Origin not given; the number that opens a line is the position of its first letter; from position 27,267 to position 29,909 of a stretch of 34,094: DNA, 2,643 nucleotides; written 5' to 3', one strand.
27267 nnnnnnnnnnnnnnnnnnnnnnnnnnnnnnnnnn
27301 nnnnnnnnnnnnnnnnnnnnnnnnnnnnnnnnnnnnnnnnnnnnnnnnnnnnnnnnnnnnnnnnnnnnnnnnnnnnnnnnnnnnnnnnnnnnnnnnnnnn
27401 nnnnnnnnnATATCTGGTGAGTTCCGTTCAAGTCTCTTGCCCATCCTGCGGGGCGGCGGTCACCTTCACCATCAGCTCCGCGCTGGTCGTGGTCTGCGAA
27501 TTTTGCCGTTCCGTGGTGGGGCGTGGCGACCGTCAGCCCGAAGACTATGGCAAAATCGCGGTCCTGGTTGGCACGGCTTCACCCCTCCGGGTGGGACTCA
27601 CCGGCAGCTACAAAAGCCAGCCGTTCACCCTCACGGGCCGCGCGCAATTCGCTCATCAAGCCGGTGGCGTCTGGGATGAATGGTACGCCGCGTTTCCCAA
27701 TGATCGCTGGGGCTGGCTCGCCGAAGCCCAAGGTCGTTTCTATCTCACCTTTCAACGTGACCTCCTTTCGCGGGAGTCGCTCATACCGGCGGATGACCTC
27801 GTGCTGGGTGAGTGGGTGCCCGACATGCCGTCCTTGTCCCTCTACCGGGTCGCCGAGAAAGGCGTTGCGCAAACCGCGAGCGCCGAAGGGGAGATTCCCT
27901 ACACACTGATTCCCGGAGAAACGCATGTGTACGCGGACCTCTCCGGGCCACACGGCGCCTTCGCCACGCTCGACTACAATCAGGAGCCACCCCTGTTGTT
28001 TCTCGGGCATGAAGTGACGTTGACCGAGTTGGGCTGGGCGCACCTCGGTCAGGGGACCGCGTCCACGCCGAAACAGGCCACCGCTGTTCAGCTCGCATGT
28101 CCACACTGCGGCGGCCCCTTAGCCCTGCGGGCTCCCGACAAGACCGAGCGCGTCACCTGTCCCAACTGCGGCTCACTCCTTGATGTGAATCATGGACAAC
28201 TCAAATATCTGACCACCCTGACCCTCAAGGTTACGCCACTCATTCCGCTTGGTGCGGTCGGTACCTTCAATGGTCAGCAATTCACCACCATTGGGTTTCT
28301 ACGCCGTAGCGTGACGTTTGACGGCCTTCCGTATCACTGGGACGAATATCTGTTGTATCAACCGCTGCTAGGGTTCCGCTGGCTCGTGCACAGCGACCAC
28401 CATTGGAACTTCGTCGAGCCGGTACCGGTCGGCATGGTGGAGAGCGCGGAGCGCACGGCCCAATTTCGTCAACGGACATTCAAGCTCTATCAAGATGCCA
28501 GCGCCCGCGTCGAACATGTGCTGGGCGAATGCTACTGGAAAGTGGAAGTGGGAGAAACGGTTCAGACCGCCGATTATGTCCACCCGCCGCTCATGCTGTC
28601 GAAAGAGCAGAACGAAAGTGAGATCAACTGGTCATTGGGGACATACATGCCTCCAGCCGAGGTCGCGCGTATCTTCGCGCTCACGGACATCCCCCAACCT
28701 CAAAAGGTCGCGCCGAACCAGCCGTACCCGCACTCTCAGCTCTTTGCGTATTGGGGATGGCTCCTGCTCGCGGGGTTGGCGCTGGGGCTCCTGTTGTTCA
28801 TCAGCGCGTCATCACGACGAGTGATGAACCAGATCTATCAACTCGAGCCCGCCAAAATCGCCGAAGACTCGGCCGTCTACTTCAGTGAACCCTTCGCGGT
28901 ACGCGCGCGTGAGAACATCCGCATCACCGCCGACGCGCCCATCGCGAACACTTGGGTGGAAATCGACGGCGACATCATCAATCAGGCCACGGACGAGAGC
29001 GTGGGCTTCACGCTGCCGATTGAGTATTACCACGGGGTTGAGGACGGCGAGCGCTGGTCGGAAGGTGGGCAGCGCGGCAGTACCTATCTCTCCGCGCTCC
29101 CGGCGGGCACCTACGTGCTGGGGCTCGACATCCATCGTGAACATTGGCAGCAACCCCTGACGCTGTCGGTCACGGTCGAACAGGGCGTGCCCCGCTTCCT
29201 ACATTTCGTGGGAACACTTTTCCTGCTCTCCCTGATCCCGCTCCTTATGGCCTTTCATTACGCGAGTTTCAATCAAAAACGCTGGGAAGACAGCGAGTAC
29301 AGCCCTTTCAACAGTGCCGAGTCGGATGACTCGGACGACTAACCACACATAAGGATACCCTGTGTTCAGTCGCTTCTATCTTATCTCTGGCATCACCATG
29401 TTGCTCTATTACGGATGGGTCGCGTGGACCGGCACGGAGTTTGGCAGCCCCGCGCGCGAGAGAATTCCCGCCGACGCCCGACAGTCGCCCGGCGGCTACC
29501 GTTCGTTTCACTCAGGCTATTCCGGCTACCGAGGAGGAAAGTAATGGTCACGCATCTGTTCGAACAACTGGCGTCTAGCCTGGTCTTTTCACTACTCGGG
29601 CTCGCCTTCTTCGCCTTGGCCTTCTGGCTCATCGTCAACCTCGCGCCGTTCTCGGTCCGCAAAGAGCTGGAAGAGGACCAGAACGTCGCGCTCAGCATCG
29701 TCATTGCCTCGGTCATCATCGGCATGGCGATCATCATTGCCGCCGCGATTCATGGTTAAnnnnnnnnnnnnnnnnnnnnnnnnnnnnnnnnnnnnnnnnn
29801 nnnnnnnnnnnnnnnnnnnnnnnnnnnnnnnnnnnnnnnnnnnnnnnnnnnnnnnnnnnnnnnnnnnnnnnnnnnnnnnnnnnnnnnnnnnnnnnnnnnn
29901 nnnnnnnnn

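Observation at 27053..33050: Membrane-embedded polyamine-type gene cluster: SpeD-like, 2xZn-ribbon/DUF4178, small TM protein, DUF350, TM-fused SpeE-like, Tat-lipoprotein FAD oxidase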

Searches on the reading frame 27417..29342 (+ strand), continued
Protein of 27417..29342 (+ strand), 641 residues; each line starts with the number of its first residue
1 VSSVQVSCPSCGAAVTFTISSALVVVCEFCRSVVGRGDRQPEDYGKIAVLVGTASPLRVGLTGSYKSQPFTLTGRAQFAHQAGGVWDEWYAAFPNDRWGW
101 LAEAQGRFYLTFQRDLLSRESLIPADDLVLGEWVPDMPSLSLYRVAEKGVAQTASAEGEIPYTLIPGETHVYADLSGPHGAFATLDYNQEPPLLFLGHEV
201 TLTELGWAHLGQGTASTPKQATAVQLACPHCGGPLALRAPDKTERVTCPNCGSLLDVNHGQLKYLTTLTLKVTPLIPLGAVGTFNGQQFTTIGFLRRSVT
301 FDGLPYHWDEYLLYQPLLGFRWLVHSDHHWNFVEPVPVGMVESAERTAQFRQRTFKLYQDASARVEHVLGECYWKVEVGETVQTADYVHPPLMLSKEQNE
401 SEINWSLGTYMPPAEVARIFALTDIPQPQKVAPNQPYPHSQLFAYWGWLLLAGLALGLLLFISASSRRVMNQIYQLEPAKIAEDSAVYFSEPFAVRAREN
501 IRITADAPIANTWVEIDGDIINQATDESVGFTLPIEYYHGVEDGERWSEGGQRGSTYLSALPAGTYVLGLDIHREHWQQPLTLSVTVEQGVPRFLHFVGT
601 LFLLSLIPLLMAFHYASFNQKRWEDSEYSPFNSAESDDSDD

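Call 22: find_encoding_contigs(protein=P0001, flank=10000, max_places=4)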
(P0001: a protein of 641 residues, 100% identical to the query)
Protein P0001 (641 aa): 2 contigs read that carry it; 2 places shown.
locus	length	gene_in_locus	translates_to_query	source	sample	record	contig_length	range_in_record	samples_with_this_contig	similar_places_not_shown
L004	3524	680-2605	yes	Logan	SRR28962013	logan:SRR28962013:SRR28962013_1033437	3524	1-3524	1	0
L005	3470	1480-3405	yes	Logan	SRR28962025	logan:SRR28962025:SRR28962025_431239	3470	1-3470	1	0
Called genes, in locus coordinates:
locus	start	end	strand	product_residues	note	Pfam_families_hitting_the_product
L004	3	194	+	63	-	?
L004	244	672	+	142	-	PF02675:AdoMet_dc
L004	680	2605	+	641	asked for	PF14803:Zn_ribbon_Nudix (faint), PF21344:Zn_ribbon_LysW (faint), PF13785:DUF4178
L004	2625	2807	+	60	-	-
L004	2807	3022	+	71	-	PF03994:DUF350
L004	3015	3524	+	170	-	?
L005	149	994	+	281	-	-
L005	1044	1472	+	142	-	PF02675:AdoMet_dc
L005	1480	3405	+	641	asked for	PF14803:Zn_ribbon_Nudix (faint), PF21344:Zn_ribbon_LysW (faint), PF13785:DUF4178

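Call 26: search_solved_structures(query=window:27417-29342:+, max_evalue=1)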
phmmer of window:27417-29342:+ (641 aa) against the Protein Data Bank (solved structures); distinct sequences matched with E-value up to 1: 1.
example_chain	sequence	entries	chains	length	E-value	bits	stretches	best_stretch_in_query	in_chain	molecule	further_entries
3wwl_A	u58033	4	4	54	0.016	16.8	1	227-257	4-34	Alpha-aminoadipate carrier protein LysW | OrfF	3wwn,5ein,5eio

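Call 37: search_protein_families(library=pfam, proteins=[L001:12412-13095:+, L001:14843-15511:+, L001:17282-18415:+, L001:8426-9259:+], max_evalue=0.01)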
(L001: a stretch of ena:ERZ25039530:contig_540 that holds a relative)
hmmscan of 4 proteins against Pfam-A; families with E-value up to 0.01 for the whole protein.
L001:12412-13095:+ (227 aa): 0 families

L001:14843-15511:+ (222 aa): 1 family
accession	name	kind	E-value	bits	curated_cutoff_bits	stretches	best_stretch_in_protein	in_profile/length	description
PF13783.11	DUF4177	-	2.2e-08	34.7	25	0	170-210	1-55/65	Domain of unknown function (DUF4177)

L001:17282-18415:+ (377 aa): 0 families

L001:8426-9259:+ (277 aa): 1 family
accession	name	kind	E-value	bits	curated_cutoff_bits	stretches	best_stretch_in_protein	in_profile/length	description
PF11727.13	ISG65-75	-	0.0018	18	25.1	1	55-166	31-140/281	Invariant surface glycoprotein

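Call 43: predict_structure(alignment_id=A2)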
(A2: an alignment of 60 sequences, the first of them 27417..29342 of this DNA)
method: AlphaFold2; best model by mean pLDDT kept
length: 641 residues; sequences in the alignment: 60
mean_pLDDT: 77.4   pTM: 0.65
mean pLDDT of the five models: 77.4, 77.3, 74.5, 73.9, 73.5
residues with pLDDT >= 90: 175; 70-90: 293; 50-70: 88; < 50: 85
segments of 3 or more residues with pLDDT < 50: 20-22, 40-50, 212-228, 232-248, 252-255, 257-269, 629-641
pLDDT, mean of each block of 10 residues (from residue 1): 57 59 52 54 41 68 89 82 75 84 79 76 83 77 88 73 74 89 86 88 81 36 35 40 43 50 42 76 83 80 79 75 92 91 90 91 80 66 91 92 92 93 87 85 84 88 85 89 84 90 94 94 92 94 90 90 93 89 93 86 86 87 64 39 31
secondary structure, 60 per line:
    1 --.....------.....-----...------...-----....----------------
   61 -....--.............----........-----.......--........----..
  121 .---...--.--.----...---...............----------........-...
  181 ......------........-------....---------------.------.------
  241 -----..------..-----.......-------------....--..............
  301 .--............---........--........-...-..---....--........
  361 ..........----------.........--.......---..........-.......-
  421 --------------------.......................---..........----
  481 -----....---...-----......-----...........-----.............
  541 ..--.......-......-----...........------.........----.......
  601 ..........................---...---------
elements in order: E3-7 E14-18 E24-26 E33-35 H41-44 E62-65 E68-80 E85-92 E98-104 E107-114 E144-158 E169-176 E181-186 E193-200 H208-211 H261-267 E281-284 E287-301 E304-315 E319-326 E329-336 E347-350 E353-370 E381-389 E392-398 E402-411 H413-419 H441-463 E467-476 E486-489 E493-495 E501-506 E512-522 E528-542 E545-551 E553-558 E564-574 E581-589 H594-626

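Call 49: fold_search(model_id=the predicted structure, library=pdb)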
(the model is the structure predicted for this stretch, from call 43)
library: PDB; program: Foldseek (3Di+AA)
matches with E <= 10: 1471; with E <= 0.001: 10
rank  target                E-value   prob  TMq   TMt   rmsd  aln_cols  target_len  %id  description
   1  8hhe_A                6.8e-06  1.00  0.12  0.12  24.2       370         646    9  Crystal structure of Cry5B from Bacillus thuringiensis at 4.5 A resolution (released 2022-12-07)
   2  4d8m                  5.8e-05  0.98  0.11  0.12  23.9       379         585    9  Crystal structure of Bacillus thuringiensis Cry5B nematocidal toxin (released 2012-12-19)
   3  7sg7_S                1.1e-04  0.66  0.11  0.14  34.5       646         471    7  In situ cryo-EM structure of bacteriophage Sf6 gp8:gp14N complex at 2.8 A resolution (released 2022-11-09)
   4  4moa                  1.9e-04  0.97  0.12  0.13  28.6       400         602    8  Crystal structure of CRY4BA-R203Q TOXIN (released 2014-12-10)
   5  7ey7_s                2.0e-04  0.38  0.11  0.09  37.2       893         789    8  bacteriophage T7 tail complex (released 2021-09-22)
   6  1w99                  2.1e-04  0.96  0.12  0.13  28.9       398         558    8  Mosquito-larvicidal toxin Cry4Ba from Bacillus thuringiensis ssp. Israelensis (released 2005-04-11)
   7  8u10_1                4.1e-04  0.60  0.11  0.15  36.3       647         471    7  In situ cryo-EM structure of bacteriophage P22 gp1:gp4:gp5:gp10:gp9 N-term complex in conformation 1 at 3.2A resolutio (released 2023-11-22)
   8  8eap_D                5.4e-04  0.66  0.12  0.16  34.4       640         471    8  Cryo-EM structure of the in-situ gp10-gp26 from bacteriophage P22 (released 2023-09-06)
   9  8vbx_A                5.7e-04  0.25  0.10  0.10  34.8       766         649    6  C6 nozzle and fibre complex of the mature bacteriophage PhiM1 particle (released 2024-10-23)
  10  9jg6_a                7.6e-04  0.47  0.11  0.14  37.0       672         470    9  The tail-complex structure of phage P22 (released 2025-02-26)
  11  8beq_A                1.1e-03  0.41  0.11  0.13  33.5       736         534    7  Structure of fructofuranosidase from Rhodotorula dairenensis (released 2022-12-28)
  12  9f4b_F2               1.2e-03  1.00  0.12  0.15   8.9       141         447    9  Pre-assembled baseplate cup of Klebsiella phage KP1 variant vB_Kpn_Lilla1 (released 2025-05-14)
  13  9jyz_P                1.2e-03  0.44  0.10  0.09  34.2       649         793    8  portal-tail complex of mature T7 (released 2024-12-11)
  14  5azw_A                1.2e-03  1.00  0.12  0.62   5.1       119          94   13  Crystal structure of p24beta1 GOLD domain (released 2016-09-14)
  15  9n6a                  1.8e-03  0.66  0.11  0.17  27.7       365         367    8  GP23 C-termimal receptor binding domain from TM4 phage (released 2026-02-18)
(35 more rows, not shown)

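Call 69: search_protein_families(library=ncbifam, proteins=[L001:17282-18415:+, L001:12412-13095:+, L001:14843-15511:+, L001:8426-9259:+], max_evalue=1)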
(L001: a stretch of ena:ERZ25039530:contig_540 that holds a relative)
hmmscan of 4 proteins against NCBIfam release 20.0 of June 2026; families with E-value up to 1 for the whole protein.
L001:17282-18415:+ (377 aa): 0 families

L001:12412-13095:+ (227 aa): 1 family
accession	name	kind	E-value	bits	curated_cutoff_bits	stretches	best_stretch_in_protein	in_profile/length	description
NF003161.0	PRK04136.1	equivalog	0.029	13.9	54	1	6-24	17-35/49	50S ribosomal protein L40e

L001:14843-15511:+ (222 aa): 5 families
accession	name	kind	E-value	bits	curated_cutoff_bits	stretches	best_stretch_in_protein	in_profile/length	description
NF053529.1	Sp36_fam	equivalog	0.00013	21.9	50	1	170-198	1-31/50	Sp36 family protein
NF045612.1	lipo_PTPT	equivalog_domain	0.01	15.1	125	1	62-150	351-442/459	PT dipeptide repeat lipoprotein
TIGR00254.1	GGDEF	domain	0.025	14.3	37.4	0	148-186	81-119/168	diguanylate cyclase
NF005524.0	PRK07168.1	equivalog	0.079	11.5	603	0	62-83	259-280/474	uroporphyrin-III C-methyltransferase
NF033474.1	DivGenRetAVD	equivalog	0.11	12.8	80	0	170-192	75-97/104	diversity-generating retroelement protein Avd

L001:8426-9259:+ (277 aa): 7 families
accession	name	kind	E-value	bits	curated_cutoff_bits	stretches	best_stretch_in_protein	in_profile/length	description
TIGR01843.1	type_I_hlyD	subfamily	0.00092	18.3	208.65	1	39-153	116-233/422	HlyD family type I secretion periplasmic adaptor subunit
TIGR03319.1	RNase_Y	equivalog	0.0023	16.5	454.35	1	48-161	31-144/514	ribonuclease Y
NF046118.1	T4SS_BAB2_0123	subfamily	0.0025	18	100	1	58-132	50-123/145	BAB2_0123 family type IV secretion system effector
TIGR02971.1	heterocyst_DevB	subfamily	0.045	13.1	129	1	54-153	74-173/327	ABC exporter membrane fusion protein, DevB family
NF045487.1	ASRP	equivalog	0.075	11.6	300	1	61-151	127-226/593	archaea-specific SMC-related protein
TIGR00998.1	8a0101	subfamily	0.11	11.4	390.8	1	62-145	97-169/334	EmrA/EmrK family multidrug efflux transporter periplasmic adaptor subunit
NF038026.1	RsaX20_sORF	subfamily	0.19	11.5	30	0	1-17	10-26/32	putative metal homeostasis protein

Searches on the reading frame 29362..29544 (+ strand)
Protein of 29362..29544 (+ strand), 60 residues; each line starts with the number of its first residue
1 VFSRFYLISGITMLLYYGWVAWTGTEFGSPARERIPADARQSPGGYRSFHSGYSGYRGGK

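Call 3: search_protein_families(library=pfam, proteins=[window:29362-29544:+], max_evalue=0.01)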
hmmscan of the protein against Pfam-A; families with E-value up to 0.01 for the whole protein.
window:29362-29544:+ (60 aa): 0 families

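Call 4: search_protein_families(library=ncbifam, proteins=[window:29362-29544:+], max_evalue=0.01)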
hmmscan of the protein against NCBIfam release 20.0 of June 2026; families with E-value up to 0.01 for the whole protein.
window:29362-29544:+ (60 aa): 0 families

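Call 69: search_protein_families(library=ncbifam, proteins=[window:29362-29544:+], max_evalue=1)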
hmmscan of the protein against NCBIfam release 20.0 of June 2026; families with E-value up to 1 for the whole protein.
window:29362-29544:+ (60 aa): 0 families

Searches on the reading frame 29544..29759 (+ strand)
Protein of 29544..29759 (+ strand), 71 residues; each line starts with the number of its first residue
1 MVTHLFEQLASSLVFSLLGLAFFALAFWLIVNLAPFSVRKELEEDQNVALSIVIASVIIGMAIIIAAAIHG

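Call 3: search_protein_families(library=pfam, proteins=[window:29544-29759:+], max_evalue=0.01)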
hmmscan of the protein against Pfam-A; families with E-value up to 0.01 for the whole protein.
window:29544-29759:+ (71 aa): 1 family
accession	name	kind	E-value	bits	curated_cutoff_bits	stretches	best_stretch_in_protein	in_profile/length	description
PF03994.20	DUF350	-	1.8e-12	47.9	26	1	5-70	2-66/133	Domain of Unknown Function (DUF350)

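Call 4: search_protein_families(library=ncbifam, proteins=[window:29544-29759:+], max_evalue=0.01)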
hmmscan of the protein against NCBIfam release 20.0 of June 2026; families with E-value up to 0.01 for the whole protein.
window:29544-29759:+ (71 aa): 0 families

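Call 69: search_protein_families(library=ncbifam, proteins=[window:29544-29759:+], max_evalue=1)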
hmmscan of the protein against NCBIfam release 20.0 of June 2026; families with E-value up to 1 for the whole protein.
window:29544-29759:+ (71 aa): 4 families
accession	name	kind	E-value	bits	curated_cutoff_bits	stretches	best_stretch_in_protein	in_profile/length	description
TIGR02865.1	spore_II_E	equivalog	0.076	11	490.8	1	9-62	120-168/764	stage II sporulation protein E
NF041554.1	SA1362_fam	subfamily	0.55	10.4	42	1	12-36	3-27/70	SA1362 family protein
TIGR01167.1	LPXTG_anchor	domain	0.75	10.6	15.9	0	11-30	9-28/34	LPXTG cell wall anchor domain-containing protein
NF033486.1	harvest_ssl1498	equivalog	0.82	9.6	45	1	43-69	26-52/53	photosystem II assembly protein Psb34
